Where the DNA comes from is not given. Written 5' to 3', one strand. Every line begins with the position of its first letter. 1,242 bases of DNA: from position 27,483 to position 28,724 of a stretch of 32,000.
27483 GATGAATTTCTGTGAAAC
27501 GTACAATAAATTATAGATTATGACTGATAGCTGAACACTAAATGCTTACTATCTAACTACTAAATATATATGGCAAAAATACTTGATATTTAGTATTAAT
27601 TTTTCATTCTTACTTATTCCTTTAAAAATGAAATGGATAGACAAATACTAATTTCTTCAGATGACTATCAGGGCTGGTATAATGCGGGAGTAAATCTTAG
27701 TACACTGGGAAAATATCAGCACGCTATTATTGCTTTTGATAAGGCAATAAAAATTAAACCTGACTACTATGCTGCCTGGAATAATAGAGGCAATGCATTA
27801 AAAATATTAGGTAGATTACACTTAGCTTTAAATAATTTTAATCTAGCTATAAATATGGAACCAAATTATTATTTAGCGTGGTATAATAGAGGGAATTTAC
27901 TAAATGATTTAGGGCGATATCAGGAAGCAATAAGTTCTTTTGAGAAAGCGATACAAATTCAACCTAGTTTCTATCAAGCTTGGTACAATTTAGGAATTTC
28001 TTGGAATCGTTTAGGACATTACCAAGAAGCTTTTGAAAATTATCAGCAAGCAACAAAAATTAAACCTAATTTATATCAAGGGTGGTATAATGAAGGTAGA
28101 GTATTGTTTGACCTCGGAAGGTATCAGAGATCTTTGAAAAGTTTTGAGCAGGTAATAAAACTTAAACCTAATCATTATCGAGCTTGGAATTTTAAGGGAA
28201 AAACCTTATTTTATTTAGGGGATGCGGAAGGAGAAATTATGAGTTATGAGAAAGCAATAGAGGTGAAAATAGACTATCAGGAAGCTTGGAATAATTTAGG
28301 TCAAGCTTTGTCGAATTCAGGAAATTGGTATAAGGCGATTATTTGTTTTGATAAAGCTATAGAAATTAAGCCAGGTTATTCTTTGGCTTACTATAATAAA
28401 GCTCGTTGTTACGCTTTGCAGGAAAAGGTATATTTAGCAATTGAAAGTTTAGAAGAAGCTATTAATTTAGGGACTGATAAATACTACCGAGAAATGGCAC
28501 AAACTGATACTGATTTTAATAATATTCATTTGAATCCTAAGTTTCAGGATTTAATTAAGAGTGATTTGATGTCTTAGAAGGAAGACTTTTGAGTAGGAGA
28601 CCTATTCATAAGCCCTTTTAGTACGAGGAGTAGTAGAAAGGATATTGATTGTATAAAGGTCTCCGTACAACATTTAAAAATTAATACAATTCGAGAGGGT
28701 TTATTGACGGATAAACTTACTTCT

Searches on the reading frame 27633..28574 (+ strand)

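Call 33: search_protein_families(library=pfam, proteins=[window:27633-28574:+], max_evalue=0.001)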
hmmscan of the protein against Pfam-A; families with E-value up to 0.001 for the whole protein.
window:27633-28574:+ (314 aa): 24 families
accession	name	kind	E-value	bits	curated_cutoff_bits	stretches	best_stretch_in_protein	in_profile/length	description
PF00515.34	TPR_1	-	5.9e-57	187.8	27.8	6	81-113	2-34/34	Tetratricopeptide repeat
PF07719.23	TPR_2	-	2.7e-49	161.7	27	5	217-248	2-33/34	Tetratricopeptide repeat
PF13181.12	TPR_8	-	3.3e-49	161.3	25.7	5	82-112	3-33/34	Tetratricopeptide repeat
PF13414.12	TPR_11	-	5.3e-37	125.7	26.8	6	87-121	1-35/42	TPR repeat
PF13431.12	TPR_17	-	6e-37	123.3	24.4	5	69-100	2-33/34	Tetratricopeptide repeat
PF13432.12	TPR_16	-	1.1e-31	109.3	32.7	2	152-208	1-57/65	Tetratricopeptide repeat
PF13424.12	TPR_12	-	8.3e-28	96.8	30.1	2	82-144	5-75/77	Tetratricopeptide repeat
PF13428.12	TPR_14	-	5.4e-25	85.8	23.5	1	82-121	3-42/44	Tetratricopeptide repeat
PF01239.28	PPTA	-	8.7e-25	85.3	29.5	1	29-57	2-30/32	Protein prenyltransferase alpha subunit repeat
PF13371.12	TPR_9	-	6e-22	77.9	35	2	65-112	14-61/73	Tetratricopeptide repeat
PF23914.1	TPR_CcmH_CycH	-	2.7e-18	66.7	42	0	9-45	47-83/158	Cytochrome c-type biogenesis protein H TPR domain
PF14559.12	TPR_19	-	8e-18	65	25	1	93-146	4-57/68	Tetratricopeptide repeat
PF13174.12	TPR_6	-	1.9e-15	56.8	26.3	0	82-111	2-31/33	Tetratricopeptide repeat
PF13374.12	TPR_10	-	8.3e-15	54.7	27.5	0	85-109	7-31/42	Tetratricopeptide repeat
PF13176.12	TPR_7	-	5.9e-14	51.3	27.9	0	82-108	1-27/36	Tetratricopeptide repeat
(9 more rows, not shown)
